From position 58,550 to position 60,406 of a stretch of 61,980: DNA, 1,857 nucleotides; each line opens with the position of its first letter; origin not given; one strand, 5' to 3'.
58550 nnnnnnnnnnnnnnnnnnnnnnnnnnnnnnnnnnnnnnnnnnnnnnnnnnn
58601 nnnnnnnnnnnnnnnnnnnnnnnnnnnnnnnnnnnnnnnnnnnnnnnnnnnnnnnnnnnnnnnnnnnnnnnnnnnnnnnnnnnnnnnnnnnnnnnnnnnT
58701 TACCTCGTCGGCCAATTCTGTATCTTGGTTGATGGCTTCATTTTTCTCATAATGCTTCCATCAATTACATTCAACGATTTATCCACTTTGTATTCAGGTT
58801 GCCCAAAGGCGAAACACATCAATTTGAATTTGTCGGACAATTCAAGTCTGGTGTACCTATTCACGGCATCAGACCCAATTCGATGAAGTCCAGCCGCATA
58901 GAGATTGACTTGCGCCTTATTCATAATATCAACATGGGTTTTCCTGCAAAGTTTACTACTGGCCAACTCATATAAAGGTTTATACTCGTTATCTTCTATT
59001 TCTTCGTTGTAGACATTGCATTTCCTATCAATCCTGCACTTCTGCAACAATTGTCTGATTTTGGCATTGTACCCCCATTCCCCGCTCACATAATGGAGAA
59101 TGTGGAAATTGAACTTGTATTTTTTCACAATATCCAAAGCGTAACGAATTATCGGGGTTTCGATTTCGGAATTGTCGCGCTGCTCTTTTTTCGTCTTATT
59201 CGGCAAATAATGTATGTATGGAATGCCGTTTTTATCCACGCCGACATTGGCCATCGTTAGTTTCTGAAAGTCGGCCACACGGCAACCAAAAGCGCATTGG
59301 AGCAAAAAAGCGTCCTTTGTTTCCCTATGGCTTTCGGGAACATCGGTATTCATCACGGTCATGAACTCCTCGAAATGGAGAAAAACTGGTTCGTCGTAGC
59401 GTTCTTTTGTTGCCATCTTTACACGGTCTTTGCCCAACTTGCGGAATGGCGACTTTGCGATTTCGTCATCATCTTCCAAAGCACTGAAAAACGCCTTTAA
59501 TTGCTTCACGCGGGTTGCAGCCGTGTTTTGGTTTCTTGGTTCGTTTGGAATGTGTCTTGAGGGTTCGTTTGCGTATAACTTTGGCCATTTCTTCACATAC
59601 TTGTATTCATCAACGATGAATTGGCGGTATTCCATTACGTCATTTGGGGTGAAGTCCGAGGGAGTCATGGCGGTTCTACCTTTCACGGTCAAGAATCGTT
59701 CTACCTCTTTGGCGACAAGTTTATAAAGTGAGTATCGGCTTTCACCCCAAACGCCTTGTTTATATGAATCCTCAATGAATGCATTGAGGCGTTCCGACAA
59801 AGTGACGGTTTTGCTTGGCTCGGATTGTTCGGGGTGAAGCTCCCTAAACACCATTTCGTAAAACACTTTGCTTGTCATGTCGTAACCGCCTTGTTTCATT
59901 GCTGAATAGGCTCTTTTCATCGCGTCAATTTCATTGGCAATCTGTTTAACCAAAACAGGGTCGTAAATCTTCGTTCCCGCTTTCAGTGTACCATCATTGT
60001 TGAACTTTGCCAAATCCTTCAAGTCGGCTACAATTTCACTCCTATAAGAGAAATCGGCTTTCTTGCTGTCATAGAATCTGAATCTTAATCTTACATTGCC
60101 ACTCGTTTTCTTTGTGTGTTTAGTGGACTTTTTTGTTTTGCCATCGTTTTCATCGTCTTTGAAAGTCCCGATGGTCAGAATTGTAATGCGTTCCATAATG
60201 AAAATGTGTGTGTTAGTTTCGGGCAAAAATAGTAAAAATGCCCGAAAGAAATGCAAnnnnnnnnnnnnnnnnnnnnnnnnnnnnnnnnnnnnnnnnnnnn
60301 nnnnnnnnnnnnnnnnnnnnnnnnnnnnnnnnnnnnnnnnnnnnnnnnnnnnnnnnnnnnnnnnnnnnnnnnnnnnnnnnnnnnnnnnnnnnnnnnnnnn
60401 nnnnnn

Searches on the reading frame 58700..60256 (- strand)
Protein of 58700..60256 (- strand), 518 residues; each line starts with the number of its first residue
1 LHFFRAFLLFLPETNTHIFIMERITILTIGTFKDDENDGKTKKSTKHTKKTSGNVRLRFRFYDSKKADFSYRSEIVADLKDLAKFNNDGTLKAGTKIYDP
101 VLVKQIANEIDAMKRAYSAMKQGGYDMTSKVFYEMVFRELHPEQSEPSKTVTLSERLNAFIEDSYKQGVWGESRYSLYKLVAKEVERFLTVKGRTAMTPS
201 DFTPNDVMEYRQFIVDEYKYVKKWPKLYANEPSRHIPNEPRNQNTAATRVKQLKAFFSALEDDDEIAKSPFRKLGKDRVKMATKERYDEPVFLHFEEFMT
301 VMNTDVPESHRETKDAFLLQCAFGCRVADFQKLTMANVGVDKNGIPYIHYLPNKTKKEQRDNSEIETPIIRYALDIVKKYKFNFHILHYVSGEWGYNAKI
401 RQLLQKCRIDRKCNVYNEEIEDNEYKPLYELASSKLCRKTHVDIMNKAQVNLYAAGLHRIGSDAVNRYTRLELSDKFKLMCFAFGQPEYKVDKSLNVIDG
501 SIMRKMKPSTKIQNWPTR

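Call 16: search_protein_families(library=ncbifam, proteins=[window:58700-60256:-], max_evalue=0.01)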
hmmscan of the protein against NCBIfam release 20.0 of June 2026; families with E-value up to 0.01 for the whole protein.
window:58700-60256:- (518 aa): 1 family
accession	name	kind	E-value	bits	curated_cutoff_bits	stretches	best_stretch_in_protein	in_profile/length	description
TIGR02225.1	recomb_XerD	equivalog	0.00064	19.1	329.6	1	234-344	51-157/290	site-specific tyrosine recombinase XerD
